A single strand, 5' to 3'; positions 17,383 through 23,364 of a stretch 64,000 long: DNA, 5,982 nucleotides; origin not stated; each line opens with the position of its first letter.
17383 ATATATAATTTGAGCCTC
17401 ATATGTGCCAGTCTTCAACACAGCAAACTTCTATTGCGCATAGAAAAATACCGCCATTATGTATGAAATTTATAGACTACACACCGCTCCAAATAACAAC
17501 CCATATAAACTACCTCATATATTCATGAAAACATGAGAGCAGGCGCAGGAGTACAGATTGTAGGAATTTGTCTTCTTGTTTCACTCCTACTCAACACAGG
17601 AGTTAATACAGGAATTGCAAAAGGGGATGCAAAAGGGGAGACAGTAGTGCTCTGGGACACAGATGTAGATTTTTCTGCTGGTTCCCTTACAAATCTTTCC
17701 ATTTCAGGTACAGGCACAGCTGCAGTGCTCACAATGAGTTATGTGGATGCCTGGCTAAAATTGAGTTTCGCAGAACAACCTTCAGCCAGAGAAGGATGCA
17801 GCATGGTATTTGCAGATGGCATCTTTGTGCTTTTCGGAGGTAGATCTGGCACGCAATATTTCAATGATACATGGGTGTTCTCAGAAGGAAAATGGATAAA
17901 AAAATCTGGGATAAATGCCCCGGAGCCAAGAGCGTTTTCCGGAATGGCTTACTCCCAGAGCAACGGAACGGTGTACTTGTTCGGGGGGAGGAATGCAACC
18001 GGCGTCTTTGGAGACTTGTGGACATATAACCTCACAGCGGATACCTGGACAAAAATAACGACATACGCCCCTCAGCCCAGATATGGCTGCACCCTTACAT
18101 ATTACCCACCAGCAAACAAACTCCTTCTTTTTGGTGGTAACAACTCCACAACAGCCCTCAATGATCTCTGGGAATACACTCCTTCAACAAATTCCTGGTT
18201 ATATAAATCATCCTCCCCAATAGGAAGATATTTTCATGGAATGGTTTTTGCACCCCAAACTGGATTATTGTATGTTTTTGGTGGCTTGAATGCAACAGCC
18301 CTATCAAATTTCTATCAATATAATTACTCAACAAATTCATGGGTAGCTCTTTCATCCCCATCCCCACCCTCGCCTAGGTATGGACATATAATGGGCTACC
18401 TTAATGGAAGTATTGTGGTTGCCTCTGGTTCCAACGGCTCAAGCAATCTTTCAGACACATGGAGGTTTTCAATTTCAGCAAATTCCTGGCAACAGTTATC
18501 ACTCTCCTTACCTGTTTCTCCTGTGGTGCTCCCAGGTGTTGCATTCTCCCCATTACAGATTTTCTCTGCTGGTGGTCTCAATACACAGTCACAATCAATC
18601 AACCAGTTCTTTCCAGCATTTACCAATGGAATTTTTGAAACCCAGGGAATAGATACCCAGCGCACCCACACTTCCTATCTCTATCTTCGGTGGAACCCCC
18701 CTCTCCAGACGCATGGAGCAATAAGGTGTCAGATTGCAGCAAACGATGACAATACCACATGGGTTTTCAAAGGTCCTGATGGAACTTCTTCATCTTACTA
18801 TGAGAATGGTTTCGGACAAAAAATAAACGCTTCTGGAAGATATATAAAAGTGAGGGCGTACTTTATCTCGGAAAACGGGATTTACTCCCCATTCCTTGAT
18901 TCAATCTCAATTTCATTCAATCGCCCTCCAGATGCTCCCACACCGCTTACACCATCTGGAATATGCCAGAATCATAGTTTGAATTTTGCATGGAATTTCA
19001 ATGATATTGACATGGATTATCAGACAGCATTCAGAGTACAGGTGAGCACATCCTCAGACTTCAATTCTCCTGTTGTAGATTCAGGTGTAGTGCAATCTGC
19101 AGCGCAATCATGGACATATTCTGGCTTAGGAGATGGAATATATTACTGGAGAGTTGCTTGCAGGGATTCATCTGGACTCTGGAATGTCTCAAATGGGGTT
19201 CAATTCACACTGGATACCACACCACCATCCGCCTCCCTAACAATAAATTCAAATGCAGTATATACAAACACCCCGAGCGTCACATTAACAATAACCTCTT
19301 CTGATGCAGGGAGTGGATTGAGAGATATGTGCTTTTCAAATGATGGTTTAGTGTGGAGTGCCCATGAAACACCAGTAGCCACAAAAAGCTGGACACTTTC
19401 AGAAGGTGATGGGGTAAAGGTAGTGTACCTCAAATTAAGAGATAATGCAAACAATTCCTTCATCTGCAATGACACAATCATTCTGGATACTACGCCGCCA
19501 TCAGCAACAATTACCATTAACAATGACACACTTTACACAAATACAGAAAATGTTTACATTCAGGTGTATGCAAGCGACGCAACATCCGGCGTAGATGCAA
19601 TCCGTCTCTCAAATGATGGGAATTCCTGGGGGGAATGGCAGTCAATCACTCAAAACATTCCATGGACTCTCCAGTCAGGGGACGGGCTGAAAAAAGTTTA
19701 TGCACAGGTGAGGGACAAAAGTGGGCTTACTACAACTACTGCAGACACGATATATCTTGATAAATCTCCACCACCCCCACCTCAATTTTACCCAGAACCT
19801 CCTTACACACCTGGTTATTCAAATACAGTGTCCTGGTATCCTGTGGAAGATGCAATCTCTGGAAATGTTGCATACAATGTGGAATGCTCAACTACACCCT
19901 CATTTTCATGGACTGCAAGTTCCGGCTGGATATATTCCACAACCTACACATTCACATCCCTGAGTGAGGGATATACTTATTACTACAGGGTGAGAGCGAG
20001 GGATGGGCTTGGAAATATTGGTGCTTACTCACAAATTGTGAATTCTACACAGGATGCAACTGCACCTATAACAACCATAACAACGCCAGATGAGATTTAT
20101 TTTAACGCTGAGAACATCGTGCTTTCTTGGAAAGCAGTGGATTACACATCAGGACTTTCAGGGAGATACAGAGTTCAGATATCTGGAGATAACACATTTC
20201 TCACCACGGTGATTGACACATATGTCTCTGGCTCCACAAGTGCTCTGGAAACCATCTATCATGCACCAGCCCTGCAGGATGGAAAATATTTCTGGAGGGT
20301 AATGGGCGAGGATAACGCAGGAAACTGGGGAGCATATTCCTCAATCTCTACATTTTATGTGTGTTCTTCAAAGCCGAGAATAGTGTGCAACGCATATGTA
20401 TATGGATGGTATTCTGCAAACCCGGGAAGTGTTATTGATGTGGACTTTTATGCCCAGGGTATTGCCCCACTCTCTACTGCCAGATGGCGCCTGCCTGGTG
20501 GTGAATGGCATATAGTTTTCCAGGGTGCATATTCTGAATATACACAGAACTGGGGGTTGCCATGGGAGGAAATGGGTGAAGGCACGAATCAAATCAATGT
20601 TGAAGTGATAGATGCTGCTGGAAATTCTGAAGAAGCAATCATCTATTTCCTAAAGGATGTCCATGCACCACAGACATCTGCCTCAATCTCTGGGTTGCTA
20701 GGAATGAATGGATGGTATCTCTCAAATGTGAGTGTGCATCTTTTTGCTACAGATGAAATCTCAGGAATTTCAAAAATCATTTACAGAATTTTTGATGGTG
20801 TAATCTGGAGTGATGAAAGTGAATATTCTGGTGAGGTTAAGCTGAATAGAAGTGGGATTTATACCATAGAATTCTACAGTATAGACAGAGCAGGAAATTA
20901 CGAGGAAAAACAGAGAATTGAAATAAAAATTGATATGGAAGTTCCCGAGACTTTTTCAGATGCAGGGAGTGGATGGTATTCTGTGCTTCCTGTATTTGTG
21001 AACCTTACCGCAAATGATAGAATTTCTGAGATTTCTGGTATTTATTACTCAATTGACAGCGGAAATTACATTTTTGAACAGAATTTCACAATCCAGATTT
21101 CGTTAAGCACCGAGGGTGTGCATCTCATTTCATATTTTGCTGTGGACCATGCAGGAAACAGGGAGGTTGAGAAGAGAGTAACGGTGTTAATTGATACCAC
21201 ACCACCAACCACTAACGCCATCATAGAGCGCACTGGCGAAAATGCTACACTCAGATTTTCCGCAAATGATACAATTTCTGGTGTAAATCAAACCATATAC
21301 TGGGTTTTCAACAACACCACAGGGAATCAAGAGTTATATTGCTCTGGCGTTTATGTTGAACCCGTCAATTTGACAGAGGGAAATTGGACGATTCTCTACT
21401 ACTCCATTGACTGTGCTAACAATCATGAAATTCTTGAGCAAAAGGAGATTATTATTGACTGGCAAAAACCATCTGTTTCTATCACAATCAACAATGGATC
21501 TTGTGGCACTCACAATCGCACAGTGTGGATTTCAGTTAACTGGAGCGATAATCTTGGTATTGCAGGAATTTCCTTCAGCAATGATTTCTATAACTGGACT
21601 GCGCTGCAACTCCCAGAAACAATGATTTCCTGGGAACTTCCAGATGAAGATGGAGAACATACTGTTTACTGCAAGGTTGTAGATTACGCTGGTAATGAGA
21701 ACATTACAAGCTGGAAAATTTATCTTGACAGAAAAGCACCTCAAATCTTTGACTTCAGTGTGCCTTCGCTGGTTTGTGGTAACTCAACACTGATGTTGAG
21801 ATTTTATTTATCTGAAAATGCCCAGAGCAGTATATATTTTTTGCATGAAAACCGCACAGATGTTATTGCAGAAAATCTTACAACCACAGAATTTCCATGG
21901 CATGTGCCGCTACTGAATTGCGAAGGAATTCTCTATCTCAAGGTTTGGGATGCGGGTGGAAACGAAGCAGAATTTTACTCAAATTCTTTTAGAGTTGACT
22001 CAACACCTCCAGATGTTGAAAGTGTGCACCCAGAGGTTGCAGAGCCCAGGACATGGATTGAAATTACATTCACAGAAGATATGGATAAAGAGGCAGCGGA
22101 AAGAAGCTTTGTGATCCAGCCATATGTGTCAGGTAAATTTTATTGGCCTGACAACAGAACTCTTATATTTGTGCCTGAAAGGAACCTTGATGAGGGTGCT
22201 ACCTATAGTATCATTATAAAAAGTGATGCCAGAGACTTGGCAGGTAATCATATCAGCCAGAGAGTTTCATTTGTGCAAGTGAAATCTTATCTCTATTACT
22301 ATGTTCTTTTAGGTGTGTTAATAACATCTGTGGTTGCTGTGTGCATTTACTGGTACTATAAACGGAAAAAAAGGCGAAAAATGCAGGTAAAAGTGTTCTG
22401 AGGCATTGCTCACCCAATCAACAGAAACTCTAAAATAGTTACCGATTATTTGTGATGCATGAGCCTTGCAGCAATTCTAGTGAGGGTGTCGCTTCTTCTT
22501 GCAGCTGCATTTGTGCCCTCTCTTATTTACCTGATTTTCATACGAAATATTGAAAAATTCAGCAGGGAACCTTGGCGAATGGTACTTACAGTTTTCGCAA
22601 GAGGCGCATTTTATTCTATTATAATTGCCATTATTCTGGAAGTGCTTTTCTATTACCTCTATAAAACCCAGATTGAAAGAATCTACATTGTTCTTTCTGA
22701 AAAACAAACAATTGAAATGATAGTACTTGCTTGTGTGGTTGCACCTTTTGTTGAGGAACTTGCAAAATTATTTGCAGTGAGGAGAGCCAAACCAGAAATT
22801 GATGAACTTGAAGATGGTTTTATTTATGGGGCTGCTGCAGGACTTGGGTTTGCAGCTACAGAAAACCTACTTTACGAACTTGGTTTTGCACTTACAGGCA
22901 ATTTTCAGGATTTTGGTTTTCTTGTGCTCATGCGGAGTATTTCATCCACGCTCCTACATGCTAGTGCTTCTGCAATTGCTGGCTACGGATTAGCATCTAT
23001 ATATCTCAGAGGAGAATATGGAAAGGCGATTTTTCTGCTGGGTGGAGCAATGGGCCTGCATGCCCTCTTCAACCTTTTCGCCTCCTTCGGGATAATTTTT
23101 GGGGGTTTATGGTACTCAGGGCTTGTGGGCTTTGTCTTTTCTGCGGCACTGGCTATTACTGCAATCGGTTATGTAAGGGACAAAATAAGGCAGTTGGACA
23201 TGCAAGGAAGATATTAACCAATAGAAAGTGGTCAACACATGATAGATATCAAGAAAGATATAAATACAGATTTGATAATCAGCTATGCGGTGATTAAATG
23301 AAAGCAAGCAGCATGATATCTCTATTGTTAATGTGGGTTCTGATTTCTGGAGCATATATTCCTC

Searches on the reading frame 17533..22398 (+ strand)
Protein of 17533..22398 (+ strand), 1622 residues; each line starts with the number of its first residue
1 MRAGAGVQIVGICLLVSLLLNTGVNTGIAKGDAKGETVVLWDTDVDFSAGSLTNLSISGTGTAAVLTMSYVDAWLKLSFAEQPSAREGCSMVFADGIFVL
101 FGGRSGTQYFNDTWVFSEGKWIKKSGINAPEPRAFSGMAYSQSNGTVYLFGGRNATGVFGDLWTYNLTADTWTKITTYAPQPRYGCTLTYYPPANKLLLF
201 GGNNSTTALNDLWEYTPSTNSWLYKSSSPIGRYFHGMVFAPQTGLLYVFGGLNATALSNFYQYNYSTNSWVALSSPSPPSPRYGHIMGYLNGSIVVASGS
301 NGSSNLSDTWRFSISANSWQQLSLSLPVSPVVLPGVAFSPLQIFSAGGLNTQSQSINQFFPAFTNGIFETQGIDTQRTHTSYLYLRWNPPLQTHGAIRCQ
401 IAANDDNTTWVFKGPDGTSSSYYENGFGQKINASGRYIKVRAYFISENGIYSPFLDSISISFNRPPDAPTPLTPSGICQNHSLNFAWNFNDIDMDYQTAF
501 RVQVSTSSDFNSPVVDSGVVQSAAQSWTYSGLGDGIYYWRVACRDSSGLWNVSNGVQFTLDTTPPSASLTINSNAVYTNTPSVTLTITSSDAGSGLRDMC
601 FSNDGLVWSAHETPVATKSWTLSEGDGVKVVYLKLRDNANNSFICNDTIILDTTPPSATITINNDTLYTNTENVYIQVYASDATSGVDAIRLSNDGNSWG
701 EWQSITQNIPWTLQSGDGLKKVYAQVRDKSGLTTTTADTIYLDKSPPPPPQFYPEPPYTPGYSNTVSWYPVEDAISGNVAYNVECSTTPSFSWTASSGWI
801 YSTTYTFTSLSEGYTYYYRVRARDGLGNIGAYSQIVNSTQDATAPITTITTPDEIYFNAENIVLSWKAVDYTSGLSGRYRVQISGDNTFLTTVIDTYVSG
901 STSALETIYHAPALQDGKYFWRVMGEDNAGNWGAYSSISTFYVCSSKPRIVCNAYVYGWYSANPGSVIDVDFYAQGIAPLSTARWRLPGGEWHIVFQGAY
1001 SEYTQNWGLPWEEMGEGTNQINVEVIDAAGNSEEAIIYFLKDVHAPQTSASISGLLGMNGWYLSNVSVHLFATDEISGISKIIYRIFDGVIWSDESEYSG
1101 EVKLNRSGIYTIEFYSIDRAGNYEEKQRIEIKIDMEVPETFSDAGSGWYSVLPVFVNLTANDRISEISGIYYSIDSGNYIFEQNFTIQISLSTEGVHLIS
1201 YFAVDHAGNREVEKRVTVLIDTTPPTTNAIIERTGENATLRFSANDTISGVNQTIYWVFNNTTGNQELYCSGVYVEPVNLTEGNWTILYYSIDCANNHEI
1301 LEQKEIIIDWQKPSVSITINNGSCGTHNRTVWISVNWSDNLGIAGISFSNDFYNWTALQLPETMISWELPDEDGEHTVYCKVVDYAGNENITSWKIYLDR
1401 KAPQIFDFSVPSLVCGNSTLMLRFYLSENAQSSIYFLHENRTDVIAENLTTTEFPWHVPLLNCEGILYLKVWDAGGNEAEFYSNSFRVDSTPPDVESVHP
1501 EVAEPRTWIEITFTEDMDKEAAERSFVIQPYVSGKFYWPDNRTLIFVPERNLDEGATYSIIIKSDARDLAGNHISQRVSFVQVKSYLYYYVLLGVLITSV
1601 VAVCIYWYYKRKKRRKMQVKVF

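Call 41: search_protein_families(library=pfam, proteins=[window:17533-22398:+], max_evalue=0.001)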
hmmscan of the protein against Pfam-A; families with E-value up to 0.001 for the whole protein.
window:17533-22398:+ (1622 aa): 19 families
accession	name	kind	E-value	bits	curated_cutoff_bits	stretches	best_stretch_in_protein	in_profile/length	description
PF24681.1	Kelch_KLHDC2_KLHL20_DRC7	-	1.9e-55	188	50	3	195-325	9-147/221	KLHDC2/KLHL20/DRC7 Kelch-repeats domain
PF13418.12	Kelch_4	-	1.8e-38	130.7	21.6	5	132-179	1-45/49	Galactose oxidase, central domain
PF13415.12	Kelch_3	-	5.9e-37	125.5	22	3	144-191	1-48/48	Galactose oxidase, central domain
PF24981.1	Beta-prop_ATRN-LZTR1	-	1.3e-33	117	50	2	80-254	34-222/289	Attractin/LZTR1 beta-propeller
PF01344.31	Kelch_1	-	8.5e-29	99.2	20.1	3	244-276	12-45/46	Kelch motif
PF13964.12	Kelch_6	-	5.8e-20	71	25.3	0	232-275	2-45/50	Kelch motif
PF07646.21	Kelch_2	-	2.2e-17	62.5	21.3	1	281-322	1-44/48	Kelch motif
PF19077.6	Big_13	-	9.7e-16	58.6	27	0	1370-1399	71-101/102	Bacterial Ig-like domain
PF25788.1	Ig_Rha78A_N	-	3.8e-15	56.5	27.4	2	479-550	16-90/105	Rha78A-like, N-terminal immunoglobulin domain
PF24996.1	NANM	-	7.2e-11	42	45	1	87-206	10-128/350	N-acetylneuraminate epimerase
PF13205.12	Big_5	-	4.8e-10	40.5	23.6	1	1489-1579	1-102/105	Bacterial Ig-like domain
PF24893.1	DUF7743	-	3.4e-09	36.9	27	0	665-733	13-71/120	Domain of unknown function (DUF7743)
PF13750.12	Big_3_3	-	1.3e-07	31.9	27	0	634-693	22-87/157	Bacterial Ig-like domain (group 3)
PF17957.7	Big_7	-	8.5e-07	30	24.1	0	656-715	1-60/70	Bacterial Ig domain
PF13854.13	Kelch_HCF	-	9.8e-06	25.5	113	0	131-203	183-258/345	Host cell factor, Kelch-repeats domain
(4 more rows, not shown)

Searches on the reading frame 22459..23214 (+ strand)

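Call 68: search_protein_families(library=pfam, proteins=[window:22459-23214:+], max_evalue=0.01)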
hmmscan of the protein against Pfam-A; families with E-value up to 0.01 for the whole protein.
window:22459-23214:+ (252 aa): 1 family
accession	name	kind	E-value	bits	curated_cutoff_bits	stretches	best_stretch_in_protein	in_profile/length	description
PF13367.11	PrsW-protease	-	4e-31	108.5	23.5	1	37-228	1-192/196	PrsW family intramembrane metalloprotease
